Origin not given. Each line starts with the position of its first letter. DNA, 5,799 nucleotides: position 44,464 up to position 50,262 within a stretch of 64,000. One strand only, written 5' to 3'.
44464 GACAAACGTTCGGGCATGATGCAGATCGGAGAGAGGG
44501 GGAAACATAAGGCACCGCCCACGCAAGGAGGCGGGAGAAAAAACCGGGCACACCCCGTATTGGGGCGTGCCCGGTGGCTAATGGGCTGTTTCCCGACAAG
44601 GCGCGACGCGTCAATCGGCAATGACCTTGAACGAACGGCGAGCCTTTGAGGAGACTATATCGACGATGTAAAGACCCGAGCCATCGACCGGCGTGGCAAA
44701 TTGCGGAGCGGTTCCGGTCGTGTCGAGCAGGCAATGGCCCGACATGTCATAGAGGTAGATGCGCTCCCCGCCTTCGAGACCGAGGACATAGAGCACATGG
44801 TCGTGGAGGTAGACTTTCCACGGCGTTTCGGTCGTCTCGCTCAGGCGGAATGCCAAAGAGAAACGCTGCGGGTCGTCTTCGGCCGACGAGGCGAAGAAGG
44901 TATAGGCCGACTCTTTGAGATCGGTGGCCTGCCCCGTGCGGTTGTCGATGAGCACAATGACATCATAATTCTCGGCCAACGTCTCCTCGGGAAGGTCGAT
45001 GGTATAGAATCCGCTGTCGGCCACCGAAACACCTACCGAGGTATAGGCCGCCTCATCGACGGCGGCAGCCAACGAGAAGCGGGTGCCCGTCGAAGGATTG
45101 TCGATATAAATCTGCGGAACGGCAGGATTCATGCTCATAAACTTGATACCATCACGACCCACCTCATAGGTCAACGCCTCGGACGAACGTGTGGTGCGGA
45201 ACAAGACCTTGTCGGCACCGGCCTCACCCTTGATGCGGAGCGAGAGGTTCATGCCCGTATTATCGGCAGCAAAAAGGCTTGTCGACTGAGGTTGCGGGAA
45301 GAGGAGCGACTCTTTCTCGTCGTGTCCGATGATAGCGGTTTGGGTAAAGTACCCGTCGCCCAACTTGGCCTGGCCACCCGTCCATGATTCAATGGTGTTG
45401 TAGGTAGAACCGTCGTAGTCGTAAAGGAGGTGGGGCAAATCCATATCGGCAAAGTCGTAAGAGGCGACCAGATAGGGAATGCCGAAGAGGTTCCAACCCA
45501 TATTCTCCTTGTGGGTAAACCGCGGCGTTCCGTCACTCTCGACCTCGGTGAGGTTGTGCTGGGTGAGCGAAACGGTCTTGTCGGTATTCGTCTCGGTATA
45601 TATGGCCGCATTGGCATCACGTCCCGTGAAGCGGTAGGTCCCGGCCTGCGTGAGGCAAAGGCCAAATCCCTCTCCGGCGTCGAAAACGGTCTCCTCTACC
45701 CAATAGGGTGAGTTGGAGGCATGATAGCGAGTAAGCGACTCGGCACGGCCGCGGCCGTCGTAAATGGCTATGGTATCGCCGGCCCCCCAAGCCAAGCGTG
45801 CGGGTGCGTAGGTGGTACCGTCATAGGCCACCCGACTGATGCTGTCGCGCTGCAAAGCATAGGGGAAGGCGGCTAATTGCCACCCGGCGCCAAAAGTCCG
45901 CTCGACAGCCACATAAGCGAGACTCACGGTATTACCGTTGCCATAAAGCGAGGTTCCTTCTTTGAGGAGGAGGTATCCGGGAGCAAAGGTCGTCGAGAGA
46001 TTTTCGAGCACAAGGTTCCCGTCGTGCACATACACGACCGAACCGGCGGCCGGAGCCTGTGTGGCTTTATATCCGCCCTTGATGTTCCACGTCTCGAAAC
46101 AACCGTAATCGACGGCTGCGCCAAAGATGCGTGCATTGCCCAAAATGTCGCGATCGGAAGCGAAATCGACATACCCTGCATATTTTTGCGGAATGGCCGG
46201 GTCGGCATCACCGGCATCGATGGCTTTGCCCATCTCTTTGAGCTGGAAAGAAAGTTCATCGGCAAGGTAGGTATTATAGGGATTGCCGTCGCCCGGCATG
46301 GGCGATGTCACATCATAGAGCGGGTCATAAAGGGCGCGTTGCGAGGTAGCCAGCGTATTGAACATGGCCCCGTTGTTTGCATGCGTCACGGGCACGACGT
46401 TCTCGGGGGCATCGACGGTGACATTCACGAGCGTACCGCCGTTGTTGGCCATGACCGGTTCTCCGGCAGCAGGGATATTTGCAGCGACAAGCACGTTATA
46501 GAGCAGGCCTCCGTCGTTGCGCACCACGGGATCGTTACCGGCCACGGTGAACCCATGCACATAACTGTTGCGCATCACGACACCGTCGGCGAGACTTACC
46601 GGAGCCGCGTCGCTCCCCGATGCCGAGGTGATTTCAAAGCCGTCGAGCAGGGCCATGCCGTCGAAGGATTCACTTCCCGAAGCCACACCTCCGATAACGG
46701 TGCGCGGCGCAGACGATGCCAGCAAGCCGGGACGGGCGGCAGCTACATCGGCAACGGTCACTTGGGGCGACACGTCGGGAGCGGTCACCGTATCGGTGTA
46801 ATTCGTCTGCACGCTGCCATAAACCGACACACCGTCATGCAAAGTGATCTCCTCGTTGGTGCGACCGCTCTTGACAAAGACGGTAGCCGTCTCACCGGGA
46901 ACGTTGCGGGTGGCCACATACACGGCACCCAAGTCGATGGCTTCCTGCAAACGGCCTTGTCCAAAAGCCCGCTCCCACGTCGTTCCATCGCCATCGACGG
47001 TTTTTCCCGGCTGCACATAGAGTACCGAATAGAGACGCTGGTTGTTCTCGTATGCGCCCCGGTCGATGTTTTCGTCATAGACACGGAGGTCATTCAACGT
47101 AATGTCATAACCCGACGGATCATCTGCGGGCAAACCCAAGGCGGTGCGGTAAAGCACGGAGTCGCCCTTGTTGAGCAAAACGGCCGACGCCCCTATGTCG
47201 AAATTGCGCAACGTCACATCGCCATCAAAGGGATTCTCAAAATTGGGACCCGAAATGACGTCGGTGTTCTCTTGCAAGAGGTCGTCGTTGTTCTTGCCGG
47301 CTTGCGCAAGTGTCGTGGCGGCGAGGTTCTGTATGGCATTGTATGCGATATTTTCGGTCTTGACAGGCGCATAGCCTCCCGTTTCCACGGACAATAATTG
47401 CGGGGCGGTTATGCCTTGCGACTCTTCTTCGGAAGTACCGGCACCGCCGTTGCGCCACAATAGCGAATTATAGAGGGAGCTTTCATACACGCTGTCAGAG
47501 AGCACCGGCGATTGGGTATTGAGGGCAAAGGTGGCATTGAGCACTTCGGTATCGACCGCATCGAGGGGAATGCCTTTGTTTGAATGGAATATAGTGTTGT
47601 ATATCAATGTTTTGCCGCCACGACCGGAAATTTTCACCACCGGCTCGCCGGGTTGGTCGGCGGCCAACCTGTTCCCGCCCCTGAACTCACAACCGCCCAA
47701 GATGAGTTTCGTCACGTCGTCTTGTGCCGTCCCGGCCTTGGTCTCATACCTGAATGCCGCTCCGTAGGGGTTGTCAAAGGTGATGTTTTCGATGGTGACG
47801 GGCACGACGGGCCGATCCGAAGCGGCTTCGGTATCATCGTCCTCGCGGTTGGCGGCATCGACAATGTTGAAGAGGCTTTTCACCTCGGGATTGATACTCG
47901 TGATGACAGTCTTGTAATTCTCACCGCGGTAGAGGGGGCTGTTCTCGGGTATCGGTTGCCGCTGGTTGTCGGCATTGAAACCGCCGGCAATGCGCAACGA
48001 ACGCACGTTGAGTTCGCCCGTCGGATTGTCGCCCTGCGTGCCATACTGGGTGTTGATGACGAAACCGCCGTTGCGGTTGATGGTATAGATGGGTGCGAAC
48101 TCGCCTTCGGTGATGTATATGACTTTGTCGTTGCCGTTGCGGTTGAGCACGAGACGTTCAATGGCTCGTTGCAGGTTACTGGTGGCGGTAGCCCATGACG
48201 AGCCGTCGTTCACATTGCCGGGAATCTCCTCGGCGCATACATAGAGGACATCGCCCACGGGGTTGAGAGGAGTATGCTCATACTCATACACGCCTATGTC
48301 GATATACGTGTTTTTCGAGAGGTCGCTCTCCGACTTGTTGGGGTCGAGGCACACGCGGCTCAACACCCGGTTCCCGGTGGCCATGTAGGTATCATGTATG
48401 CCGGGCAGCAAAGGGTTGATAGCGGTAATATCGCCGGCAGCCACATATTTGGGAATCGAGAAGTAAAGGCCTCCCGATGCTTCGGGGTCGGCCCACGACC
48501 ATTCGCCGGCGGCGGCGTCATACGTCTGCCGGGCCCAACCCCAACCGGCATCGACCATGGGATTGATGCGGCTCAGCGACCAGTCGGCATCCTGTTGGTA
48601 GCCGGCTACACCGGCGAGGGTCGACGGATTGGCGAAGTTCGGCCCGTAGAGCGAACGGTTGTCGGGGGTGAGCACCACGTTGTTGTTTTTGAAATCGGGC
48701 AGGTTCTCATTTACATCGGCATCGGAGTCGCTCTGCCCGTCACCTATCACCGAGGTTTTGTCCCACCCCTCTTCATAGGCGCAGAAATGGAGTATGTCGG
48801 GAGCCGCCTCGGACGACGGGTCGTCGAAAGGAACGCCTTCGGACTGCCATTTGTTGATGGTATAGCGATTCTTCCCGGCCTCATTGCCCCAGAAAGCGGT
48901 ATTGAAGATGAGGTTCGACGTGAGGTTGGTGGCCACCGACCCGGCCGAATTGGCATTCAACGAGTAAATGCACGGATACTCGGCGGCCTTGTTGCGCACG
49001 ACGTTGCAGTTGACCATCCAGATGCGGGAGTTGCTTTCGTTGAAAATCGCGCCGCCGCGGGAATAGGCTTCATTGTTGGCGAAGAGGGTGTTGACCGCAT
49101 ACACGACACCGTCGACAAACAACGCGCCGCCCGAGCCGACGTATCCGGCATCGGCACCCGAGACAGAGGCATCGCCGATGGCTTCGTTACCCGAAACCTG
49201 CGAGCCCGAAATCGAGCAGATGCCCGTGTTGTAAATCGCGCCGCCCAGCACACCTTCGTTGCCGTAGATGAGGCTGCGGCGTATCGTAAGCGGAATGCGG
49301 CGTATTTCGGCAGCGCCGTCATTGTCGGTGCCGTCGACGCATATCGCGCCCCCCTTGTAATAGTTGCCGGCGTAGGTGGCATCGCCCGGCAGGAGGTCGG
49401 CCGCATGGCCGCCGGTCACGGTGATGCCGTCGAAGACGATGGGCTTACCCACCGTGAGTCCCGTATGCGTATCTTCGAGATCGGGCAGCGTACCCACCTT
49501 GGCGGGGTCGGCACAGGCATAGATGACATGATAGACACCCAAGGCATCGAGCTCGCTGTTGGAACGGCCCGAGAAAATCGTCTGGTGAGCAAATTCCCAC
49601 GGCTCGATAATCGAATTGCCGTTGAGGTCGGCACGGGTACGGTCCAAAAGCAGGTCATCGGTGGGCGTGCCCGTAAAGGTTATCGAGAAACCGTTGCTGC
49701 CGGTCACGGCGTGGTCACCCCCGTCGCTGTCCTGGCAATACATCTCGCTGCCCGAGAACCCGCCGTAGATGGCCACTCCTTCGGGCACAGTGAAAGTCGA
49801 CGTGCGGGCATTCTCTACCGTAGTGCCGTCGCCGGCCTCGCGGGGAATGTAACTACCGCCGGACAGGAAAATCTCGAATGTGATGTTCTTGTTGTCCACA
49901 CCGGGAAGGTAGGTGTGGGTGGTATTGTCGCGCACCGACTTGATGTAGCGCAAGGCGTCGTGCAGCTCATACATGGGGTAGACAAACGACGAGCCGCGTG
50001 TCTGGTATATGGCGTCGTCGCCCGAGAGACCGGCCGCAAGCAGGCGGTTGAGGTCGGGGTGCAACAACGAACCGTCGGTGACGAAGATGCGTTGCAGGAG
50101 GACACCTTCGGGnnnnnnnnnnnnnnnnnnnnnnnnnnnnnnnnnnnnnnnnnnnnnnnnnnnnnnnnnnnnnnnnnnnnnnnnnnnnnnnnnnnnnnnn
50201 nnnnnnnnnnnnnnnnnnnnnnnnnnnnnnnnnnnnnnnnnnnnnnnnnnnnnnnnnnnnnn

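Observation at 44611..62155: Type V (Mfa-like) pilus operon ending in a 3,818-aa T9SS-sorted beta-helix giant instead of a normal tip pilin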

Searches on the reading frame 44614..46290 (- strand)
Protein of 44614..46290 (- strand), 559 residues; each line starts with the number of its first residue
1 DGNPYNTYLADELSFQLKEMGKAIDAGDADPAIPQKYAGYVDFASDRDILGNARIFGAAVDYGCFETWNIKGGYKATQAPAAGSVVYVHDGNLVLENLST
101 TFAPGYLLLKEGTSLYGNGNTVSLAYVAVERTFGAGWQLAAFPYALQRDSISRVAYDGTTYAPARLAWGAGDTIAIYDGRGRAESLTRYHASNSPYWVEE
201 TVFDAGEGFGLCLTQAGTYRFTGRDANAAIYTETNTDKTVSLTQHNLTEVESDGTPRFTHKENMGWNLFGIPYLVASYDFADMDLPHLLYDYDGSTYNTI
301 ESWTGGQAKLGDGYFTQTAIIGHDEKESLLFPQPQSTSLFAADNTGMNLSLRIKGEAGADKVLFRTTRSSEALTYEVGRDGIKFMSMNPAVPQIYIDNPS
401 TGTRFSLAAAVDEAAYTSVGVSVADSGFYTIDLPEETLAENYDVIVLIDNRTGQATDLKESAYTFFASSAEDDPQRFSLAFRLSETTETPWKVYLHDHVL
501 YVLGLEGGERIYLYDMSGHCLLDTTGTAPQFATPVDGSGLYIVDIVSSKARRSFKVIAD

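Call 46: find_homologous_proteins(query=window:44614-46290:-)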
Query window:44614-46290:- (559 aa): 77 proteins with E <= 0.001 among 8000 candidates.
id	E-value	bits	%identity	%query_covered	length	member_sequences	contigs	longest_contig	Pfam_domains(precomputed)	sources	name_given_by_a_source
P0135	0.0e+0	1043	97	85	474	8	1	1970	-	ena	-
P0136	9.4e-226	769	66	99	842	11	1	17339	-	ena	-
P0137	5.1e-195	667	69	78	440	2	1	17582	-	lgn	-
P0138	3.5e-159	549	69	63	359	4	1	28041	-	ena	-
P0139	7.1e-68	248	35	97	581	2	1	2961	-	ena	-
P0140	2.0e-67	246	34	94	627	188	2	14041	-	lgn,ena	-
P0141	2.8e-67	246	34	94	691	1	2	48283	-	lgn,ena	-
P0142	3.3e-67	245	34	94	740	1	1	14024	-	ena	-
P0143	4.3e-67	245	34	94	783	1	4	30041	-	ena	-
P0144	4.4e-67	245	34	94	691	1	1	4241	-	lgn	-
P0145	4.6e-67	245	34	94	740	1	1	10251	-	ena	-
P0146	4.7e-67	245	34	94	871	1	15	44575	-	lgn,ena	-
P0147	5.3e-67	245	34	94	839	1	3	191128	-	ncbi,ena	-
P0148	6.1e-67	245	34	94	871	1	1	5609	-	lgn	-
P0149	8.0e-67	244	34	94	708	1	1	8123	-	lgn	-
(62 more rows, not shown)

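Call 50: search_protein_families(library=ncbifam, alignment_id=A5, max_evalue=0.01)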
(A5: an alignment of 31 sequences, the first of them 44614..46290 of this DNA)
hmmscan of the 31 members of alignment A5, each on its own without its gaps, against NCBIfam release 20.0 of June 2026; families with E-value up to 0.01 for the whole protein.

A. member 1, window:44614-46290:- (559 aa): 2 families
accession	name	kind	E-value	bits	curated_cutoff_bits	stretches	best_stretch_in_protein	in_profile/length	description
TIGR04183.1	Por_Secre_tail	domain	0.00025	21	23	1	501-557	13-70/72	T9SS type A sorting domain-containing protein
NF041518.1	choice_anch_Q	domain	0.0024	18.1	25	0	15-67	17-57/58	choice-of-anchor Q domain-containing protein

B. families by the number of members that match (of 31 scanned): 4 families
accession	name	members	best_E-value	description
NF041518.1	choice_anch_Q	13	5.1e-05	choice-of-anchor Q domain-containing protein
TIGR04183.1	Por_Secre_tail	6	1.5e-06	T9SS type A sorting domain-containing protein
TIGR01512.1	ATPase-IB2_Cd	1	0.0024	cadmium family heavy metal-translocating P-type ATPase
TIGR01525.1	ATPase-IB_hvy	1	0.0057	heavy metal translocating P-type ATPase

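Call 53: search_solved_structures(query=A5, max_evalue=10)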
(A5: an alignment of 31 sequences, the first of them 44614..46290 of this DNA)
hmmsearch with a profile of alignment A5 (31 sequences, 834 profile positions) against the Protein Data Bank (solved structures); distinct sequences matched with E-value up to 10: 4.
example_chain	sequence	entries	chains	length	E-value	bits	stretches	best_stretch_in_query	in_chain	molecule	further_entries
8glk_D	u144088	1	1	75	0.16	13.3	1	771-832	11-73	Endonuclease I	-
10uv_A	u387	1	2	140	0.23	12.8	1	43-103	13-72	Cohesin domain number 2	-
6d9q_A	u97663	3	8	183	1.2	10.4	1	701-740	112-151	Hypoxanthine phosphoribosyltransferase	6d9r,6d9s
3h83_A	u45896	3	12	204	1.3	10.2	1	701-740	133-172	Hypoxanthine phosphoribosyltransferase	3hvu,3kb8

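Call 54: search_protein_families(library=pfam, alignment_id=A5, max_evalue=0.01)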
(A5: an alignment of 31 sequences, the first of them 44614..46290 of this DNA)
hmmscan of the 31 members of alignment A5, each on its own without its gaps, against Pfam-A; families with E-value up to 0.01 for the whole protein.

A. member 1, window:44614-46290:- (559 aa): 1 family
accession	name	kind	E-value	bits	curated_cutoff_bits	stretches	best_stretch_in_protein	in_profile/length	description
PF19765.4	DUF6252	-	0.0079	16.9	27.2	0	214-242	47-74/124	Family of unknown function (DUF6252)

B. families by the number of members that match (of 31 scanned): 3 families
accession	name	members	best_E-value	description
PF18962.6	Por_Secre_tail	3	0.0057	Secretion system C-terminal sorting domain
PF19910.5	DUF6383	1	0.0077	Domain of unknown function (DUF6383)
PF19765.4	DUF6252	1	0.0079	Family of unknown function (DUF6252)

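Call 57: search_protein_families(library=pfam, proteins=[window:44614-46077:-], max_evalue=1)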
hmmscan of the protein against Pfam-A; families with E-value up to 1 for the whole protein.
window:44614-46077:- (488 aa): 1 family
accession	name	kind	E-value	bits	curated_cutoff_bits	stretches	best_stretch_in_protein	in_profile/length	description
PF19765.4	DUF6252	-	0.0057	17.3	27.2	0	143-171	47-74/124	Family of unknown function (DUF6252)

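Call 58: search_protein_families(library=ncbifam, proteins=[window:44614-46077:-], max_evalue=1)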
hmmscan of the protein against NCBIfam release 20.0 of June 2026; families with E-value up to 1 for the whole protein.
window:44614-46077:- (488 aa): 1 family
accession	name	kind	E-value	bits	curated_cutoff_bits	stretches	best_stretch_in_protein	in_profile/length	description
TIGR04183.1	Por_Secre_tail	domain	0.00018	21.4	23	1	430-486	13-70/72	T9SS type A sorting domain-containing protein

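Call 63: find_encoding_contigs(protein=P0147, flank=10000, max_places=2)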
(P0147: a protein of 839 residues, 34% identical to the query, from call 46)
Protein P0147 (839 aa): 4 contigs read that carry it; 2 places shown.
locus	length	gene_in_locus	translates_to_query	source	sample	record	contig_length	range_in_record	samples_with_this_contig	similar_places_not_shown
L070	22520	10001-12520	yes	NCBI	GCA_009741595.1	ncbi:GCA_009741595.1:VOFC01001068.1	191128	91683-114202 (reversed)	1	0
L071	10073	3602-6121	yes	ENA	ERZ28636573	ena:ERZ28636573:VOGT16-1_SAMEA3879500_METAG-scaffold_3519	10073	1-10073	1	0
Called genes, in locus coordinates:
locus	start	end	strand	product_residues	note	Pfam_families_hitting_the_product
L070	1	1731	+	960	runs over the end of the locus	-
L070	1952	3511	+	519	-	-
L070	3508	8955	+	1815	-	-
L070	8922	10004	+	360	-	PF13229:Beta_helix (weak)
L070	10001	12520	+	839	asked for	-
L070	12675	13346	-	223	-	PF08220:HTH_DeoR (faint), PF00455:DeoRC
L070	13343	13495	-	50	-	-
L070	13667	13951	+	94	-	PF00890:FAD_binding_2 (weak), PF01266:DAO, PF12831:FAD_oxidored (weak), PF13450:NAD_binding_8 (weak)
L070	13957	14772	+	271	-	PF01266:DAO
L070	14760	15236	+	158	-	PF16901:DAO_C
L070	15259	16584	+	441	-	PF07690:MFS_1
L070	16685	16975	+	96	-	PF13620:CarboxypepD_reg, PF13715:CarbopepD_reg_2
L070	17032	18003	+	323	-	PF07715:Plug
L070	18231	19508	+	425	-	PF00593:TonB_dep_Rec_b-barrel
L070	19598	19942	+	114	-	-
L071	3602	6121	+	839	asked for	-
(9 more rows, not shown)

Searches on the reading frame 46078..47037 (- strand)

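Call 57: search_protein_families(library=pfam, proteins=[window:46078-47037:-], max_evalue=1)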
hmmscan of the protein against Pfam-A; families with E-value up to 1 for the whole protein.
window:46078-47037:- (320 aa): 0 families

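Call 58: search_protein_families(library=ncbifam, proteins=[window:46078-47037:-], max_evalue=1)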
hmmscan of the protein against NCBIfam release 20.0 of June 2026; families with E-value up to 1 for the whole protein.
window:46078-47037:- (320 aa): 1 family
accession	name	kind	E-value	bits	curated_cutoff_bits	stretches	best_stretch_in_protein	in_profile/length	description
NF041518.1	choice_anch_Q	domain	0.0024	18.1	25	1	264-316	17-57/58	choice-of-anchor Q domain-containing protein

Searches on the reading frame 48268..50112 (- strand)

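Call 57: search_protein_families(library=pfam, proteins=[window:48268-50112:-], max_evalue=1)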
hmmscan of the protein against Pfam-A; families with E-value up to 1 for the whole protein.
window:48268-50112:- (615 aa): 1 family
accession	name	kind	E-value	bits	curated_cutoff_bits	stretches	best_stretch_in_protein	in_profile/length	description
PF02415.23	Chlam_PMP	-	9.4e-05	22.7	20.6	1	341-359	1-19/19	Chlamydia polymorphic membrane protein (Chlamydia_PMP) repeat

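Call 58: search_protein_families(library=ncbifam, proteins=[window:48268-50112:-], max_evalue=1)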
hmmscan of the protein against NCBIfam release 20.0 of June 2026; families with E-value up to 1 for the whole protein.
window:48268-50112:- (615 aa): 1 family
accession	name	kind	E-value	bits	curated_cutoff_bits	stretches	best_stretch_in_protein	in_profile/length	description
TIGR01376.1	POMP_repeat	repeat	0.037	13.9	15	1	342-357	5-20/28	polymorphic outer membrane protein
